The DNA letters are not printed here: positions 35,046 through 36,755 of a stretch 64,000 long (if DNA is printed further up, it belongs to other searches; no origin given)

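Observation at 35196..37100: Solute-symporter-like permease fused to an enediyne-PKS-type thioesterase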

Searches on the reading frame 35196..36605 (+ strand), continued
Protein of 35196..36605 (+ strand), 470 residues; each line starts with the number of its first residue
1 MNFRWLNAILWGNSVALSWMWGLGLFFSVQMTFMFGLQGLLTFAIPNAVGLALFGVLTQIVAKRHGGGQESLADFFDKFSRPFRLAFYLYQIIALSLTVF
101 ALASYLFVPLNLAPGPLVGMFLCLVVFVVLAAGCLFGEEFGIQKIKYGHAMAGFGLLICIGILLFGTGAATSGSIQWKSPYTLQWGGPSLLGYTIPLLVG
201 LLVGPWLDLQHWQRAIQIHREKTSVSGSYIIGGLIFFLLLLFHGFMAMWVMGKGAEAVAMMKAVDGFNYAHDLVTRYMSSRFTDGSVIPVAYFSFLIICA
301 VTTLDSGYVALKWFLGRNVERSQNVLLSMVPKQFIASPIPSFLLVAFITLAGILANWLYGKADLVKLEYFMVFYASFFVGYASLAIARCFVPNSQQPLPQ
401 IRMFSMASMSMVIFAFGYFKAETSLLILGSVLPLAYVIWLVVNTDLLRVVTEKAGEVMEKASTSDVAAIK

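Call 68: search_solved_structures(query=A7, max_evalue=1, show_alignments=4)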
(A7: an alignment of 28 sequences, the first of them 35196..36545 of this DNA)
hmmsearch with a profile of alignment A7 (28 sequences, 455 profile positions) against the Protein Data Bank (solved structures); distinct sequences matched with E-value up to 1: 20.
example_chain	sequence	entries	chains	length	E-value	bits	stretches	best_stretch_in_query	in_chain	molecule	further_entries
9vim_A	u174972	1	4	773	2e-39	138.8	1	9-422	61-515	Urea-proton symporter DUR3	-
9j7c_A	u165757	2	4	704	1.7e-38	135.7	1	8-424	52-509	Urea-proton symporter DUR3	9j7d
9x5u_A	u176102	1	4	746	2.1e-38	135.4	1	8-424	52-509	Urea-proton symporter DUR3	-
3dh4_A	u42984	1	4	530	2.4e-22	82.4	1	94-447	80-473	Sodium/glucose cotransporter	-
9rws_A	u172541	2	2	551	1.4e-21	80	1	4-414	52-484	Solute carrier family 5 (High affinity choline transporter), member 7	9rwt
2xq2_B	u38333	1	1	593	2e-21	79.4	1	97-447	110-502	SODIUM/GLUCOSE COTRANSPORTER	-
2xq2_A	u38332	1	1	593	1.2e-20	76.8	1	5-447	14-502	SODIUM/GLUCOSE COTRANSPORTER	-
8j74_A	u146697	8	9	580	2.5e-19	72.5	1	3-416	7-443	High affinity choline transporter 1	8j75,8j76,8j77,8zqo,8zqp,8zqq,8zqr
9bfi_A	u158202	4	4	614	3.1e-19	72.2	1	3-416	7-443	High affinity choline transporter 1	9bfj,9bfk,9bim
7sla_A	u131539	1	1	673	2.3e-18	69.4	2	6-198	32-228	Sodium/glucose cotransporter 1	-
7sl8_A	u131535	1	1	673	2.3e-18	69.3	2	6-198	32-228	Sodium/glucose cotransporter 1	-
5nv9_A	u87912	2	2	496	3.4e-17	65.5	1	5-442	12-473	Putative sodium:solute symporter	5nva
7wmv_A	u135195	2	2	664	5.2e-16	61.6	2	5-198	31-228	Sodium/glucose cotransporter 1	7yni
8hb0_A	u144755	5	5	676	7.4e-14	54.5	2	9-197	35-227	Sodium/glucose cotransporter 2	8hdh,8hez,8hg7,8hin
7vsi_A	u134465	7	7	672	7.4e-14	54.5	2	9-197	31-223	Sodium/glucose cotransporter 2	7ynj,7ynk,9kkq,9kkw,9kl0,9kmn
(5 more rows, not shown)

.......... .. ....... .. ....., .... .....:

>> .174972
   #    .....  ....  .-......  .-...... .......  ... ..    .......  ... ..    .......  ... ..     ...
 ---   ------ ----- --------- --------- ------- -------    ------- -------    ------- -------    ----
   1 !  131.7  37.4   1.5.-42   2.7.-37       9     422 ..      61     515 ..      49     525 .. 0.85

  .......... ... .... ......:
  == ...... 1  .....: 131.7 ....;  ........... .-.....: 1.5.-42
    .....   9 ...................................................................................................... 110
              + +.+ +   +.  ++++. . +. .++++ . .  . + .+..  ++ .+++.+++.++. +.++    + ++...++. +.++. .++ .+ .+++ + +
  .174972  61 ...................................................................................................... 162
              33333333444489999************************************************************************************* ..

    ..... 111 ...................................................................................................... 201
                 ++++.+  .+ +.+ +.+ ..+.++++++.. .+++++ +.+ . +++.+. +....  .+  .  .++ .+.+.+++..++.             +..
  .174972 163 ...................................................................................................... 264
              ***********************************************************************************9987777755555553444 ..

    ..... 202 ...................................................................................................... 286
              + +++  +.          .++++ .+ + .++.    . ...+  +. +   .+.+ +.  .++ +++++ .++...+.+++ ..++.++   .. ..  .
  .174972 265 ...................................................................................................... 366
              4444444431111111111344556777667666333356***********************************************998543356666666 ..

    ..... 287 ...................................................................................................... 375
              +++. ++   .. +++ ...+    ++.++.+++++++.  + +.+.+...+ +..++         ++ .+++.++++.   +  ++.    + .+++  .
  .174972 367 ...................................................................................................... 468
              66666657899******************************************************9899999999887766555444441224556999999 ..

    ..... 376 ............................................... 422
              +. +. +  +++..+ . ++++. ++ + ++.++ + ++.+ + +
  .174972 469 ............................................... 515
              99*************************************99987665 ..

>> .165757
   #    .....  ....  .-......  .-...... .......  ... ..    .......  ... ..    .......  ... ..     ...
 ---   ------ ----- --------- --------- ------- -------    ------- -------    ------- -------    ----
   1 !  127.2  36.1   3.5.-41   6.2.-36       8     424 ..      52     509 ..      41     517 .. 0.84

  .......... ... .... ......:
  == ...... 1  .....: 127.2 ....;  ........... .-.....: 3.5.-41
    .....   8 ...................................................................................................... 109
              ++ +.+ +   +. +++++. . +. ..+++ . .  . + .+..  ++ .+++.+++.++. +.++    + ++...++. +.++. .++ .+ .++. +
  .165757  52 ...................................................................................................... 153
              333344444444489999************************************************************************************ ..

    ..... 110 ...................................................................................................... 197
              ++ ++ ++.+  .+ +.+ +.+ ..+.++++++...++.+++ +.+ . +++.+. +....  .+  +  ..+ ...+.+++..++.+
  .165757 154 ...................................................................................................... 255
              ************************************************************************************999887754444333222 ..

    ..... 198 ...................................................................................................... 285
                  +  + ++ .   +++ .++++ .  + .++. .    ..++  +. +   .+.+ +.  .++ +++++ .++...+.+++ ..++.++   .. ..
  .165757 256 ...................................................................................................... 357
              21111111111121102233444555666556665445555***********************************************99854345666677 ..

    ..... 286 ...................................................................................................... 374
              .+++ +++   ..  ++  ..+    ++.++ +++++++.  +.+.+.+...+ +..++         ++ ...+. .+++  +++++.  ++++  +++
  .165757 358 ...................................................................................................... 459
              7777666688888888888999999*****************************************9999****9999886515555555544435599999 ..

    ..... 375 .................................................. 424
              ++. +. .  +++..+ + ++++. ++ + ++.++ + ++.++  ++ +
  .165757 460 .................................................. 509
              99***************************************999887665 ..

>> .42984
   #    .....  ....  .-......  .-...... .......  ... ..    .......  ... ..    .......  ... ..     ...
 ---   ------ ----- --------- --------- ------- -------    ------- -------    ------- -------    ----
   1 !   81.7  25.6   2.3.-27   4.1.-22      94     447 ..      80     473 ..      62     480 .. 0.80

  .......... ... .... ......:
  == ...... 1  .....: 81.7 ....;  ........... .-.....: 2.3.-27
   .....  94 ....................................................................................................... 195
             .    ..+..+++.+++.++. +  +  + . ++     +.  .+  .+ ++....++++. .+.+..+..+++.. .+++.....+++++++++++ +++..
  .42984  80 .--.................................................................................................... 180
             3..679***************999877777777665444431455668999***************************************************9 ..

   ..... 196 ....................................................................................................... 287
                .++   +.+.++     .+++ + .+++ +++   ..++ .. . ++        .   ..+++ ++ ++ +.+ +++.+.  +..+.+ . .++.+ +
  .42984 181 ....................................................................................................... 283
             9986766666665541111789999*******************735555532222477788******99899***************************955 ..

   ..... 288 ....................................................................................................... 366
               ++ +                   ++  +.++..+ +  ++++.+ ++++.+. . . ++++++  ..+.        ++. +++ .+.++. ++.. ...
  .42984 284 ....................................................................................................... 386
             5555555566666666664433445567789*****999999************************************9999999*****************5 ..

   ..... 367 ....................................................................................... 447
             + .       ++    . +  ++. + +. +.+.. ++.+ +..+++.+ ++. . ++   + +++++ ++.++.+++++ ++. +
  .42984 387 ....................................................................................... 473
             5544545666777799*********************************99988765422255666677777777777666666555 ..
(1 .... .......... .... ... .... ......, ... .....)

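Call 70: find_homologous_proteins(query=A8, max_evalue=0.001)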
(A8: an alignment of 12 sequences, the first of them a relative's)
Query A8 (12 sequences) (641 aa, profile of the alignment): 950 proteins with E <= 0.001 among 8000 candidates; the best 120 are listed.
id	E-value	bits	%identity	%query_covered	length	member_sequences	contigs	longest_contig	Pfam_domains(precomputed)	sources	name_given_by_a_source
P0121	6.6e-252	856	43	100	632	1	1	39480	PF13279.13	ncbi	-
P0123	2.0e-251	854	100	100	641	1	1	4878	PF13279.13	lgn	-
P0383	4.0e-243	827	46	99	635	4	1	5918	PF13279.13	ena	-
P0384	4.5e-243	826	46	99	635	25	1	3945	PF13279.13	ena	-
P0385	5.7e-243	826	45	99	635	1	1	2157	PF13279.13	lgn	-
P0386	2.2e-242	824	47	99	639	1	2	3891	PF13279.13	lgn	-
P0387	2.3e-242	824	46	100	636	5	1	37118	PF13279.13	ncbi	-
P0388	3.6e-242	823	46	100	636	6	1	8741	PF13279.13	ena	-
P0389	4.0e-242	823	45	99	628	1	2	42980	PF13279.13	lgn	-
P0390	5.5e-242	823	46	100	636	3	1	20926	PF13279.13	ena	-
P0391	6.9e-242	823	45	100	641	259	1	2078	PF13279.13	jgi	jgi:acyl-CoA thioesterase FadM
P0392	8.3e-242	822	45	99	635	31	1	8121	PF13279.13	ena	-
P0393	9.3e-242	822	46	99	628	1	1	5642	PF13279.13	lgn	-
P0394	9.8e-242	822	45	100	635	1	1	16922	PF13279.13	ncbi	ncbi:MAG: thioesterase family protein [Chthoniobacterales bacterium]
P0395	1.1e-241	822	44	100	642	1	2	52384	PF13279.13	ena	-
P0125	1.5e-239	815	41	99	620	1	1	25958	PF13279.13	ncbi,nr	ncbi:MAG: hypothetical protein SFY92_01175 [Verrucomicrobiae bacterium]|nr:hypothetical protein [Ver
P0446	5.0e-239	813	44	100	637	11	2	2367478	PF13279.13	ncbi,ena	-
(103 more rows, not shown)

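Call 71: find_encoding_contigs(protein=P0446, flank=8000, max_places=1)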
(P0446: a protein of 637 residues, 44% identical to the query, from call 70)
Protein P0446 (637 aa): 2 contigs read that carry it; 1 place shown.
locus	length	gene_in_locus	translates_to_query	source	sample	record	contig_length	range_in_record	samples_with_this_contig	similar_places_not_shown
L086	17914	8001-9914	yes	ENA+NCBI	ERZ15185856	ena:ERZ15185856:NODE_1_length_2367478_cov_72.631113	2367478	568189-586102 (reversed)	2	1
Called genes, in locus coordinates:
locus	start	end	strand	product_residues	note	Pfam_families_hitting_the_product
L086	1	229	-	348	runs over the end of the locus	PF00044:Gp_dh_N, PF02800:Gp_dh_C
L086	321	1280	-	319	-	-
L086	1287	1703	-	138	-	PF02472:ExbD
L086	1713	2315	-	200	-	PF01618:MotA_ExbB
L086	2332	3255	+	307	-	-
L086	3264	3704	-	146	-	PF04536:TPM_phosphatase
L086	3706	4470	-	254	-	PF04536:TPM_phosphatase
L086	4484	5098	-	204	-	PF04011:LemA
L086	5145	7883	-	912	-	PF01411:tRNA-synt_2c, PF07973:tRNA_SAD, PF02272:DHHA1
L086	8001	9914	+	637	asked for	PF13279:4HBT_2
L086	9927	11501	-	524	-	PF02470:MlaD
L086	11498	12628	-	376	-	PF04403:PqiA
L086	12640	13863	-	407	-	PF02885:Glycos_trans_3N, PF00591:Glycos_transf_3, PF07831:PYNP_C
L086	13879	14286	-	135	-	PF01850:PIN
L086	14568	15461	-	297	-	PF00171:Aldedh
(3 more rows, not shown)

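Call 72: find_encoding_contigs(protein=P0125, flank=8000, max_places=1)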
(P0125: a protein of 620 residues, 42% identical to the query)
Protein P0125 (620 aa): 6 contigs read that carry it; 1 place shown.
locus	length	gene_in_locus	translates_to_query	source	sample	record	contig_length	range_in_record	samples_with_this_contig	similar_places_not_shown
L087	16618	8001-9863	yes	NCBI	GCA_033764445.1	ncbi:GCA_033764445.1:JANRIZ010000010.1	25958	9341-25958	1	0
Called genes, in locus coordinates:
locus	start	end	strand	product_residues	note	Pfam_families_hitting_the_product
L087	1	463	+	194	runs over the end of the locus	PF01066:CDP-OH_P_transf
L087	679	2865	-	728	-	PF02065:Melibiase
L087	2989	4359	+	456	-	PF00071:Ras (faint), PF00350:Dynamin_N (faint), PF01926:MMR_HSR1, PF02421:FeoB_N, PF00009:GTP_EFTU, PF01926:MMR_HSR1, PF02421:FeoB_N, PF14714:KH_dom-like, +5 more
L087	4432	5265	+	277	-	PF00149:Metallophos (weak), PF13277:YmdB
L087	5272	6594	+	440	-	PF13742:tRNA_anti_2, PF01336:tRNA_anti-codon, PF02601:Exonuc_VII_L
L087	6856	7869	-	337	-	PF01370:Epimerase, PF04321:RmlD_sub_bind (weak), PF16363:GDP_Man_Dehyd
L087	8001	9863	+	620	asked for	PF13279:4HBT_2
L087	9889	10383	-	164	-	PF16697:Yop-YscD_cpl, PF00498:FHA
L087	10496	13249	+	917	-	PF01909:NTP_transf_2 (faint), PF22754:bHLH-TF_ACT-like_plant (faint), PF08335:GlnD_UR_UTase, PF27444:GlnD_3rd, PF01842:ACT (faint), PF24931:ACT_ACR9_3rd, PF26956:ACT_ACR_D1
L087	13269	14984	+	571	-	PF01590:GAF, PF13185:GAF_2, PF13492:GAF_3, PF01590:GAF, PF13185:GAF_2, PF13492:GAF_3, PF00512:HisKA, PF02518:HATPase_c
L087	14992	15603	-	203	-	PF09195:Endonuc-BglII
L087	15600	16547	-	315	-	PF01555:N6_N4_Mtase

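Call 73: find_encoding_contigs(protein=P0121, flank=8000, max_places=1)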
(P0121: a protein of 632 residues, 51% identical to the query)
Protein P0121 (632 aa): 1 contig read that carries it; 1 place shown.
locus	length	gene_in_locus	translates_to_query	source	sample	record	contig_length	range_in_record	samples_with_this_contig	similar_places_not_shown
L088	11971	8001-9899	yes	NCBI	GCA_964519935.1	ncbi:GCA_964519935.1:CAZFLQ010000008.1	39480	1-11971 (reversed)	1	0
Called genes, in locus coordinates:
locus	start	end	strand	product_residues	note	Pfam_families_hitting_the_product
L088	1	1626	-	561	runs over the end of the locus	PF03781:FGE-sulfatase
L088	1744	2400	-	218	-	PF03819:MazG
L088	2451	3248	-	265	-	PF00106:adh_short, PF13561:adh_short_C2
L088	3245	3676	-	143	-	PF07977:FabA, PF22818:ApeI-like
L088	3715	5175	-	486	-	PF00890:FAD_binding_2 (weak), PF01266:DAO (weak), PF07992:Pyr_redox_2 (faint), PF12831:FAD_oxidored (weak), PF01593:Amino_oxidase, PF13450:NAD_binding_8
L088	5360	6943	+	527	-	PF00709:Adenylsucc_synt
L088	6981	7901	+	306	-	PF02899:Phage_int_SAM_1, PF00589:Phage_integrase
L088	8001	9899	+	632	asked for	PF13279:4HBT_2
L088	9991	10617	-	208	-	PF00081:Sod_Fe_N, PF02777:Sod_Fe_C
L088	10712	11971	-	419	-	?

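Call 74: find_encoding_contigs(protein=P0148, flank=5000, max_places=2)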
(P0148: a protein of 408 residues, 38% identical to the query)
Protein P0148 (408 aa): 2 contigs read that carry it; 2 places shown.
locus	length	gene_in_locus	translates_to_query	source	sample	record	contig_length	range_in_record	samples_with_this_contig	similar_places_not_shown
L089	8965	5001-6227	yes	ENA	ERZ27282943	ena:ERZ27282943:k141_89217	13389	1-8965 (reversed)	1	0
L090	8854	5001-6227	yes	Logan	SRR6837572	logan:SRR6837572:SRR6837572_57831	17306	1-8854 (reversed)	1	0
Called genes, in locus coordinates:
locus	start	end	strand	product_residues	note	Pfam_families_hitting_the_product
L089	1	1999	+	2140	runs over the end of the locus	?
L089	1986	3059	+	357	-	PF01648:ACPS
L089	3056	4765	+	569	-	PF00550:PP-binding, PF00106:adh_short, PF08659:KR, PF13561:adh_short_C2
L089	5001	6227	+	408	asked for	-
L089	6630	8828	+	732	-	PF13640:2OG-FeII_Oxy_3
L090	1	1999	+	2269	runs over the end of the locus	-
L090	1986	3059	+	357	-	PF01648:ACPS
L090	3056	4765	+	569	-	PF00550:PP-binding, PF00106:adh_short, PF08659:KR, PF13561:adh_short_C2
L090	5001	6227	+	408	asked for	-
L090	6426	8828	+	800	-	PF13640:2OG-FeII_Oxy_3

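Call 75: find_encoding_contigs(protein=P0167, flank=5000, max_places=2)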
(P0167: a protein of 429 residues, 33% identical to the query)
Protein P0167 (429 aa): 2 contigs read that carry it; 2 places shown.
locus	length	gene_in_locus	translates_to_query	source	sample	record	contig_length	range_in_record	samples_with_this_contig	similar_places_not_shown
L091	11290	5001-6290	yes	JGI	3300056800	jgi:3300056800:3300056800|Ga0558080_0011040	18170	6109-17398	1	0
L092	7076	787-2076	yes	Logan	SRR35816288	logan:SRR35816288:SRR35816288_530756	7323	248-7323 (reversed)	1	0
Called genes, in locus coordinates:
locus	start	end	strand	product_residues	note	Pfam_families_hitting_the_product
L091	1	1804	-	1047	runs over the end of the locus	PF13289:SIR2_2, PF25199:nSTAND_NTPase5, PF13428:TPR_14 (faint), PF14559:TPR_19 (faint), PF23914:TPR_CcmH_CycH (faint)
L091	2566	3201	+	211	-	PF01545:Cation_efflux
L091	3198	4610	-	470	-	PF01494:FAD_binding_3 (weak), PF12831:FAD_oxidored (faint)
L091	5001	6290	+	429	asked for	-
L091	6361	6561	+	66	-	-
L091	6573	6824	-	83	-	-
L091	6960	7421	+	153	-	PF00072:Response_reg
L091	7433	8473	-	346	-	PF01263:Aldose_epim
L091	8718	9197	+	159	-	-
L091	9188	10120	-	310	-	PF01715:IPPT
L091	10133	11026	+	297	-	PF00702:Hydrolase, PF05116:S6PP (faint), PF12710:HAD, PF08282:Hydrolase_3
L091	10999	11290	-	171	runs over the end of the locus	-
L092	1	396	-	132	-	?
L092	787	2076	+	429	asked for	-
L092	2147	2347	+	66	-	-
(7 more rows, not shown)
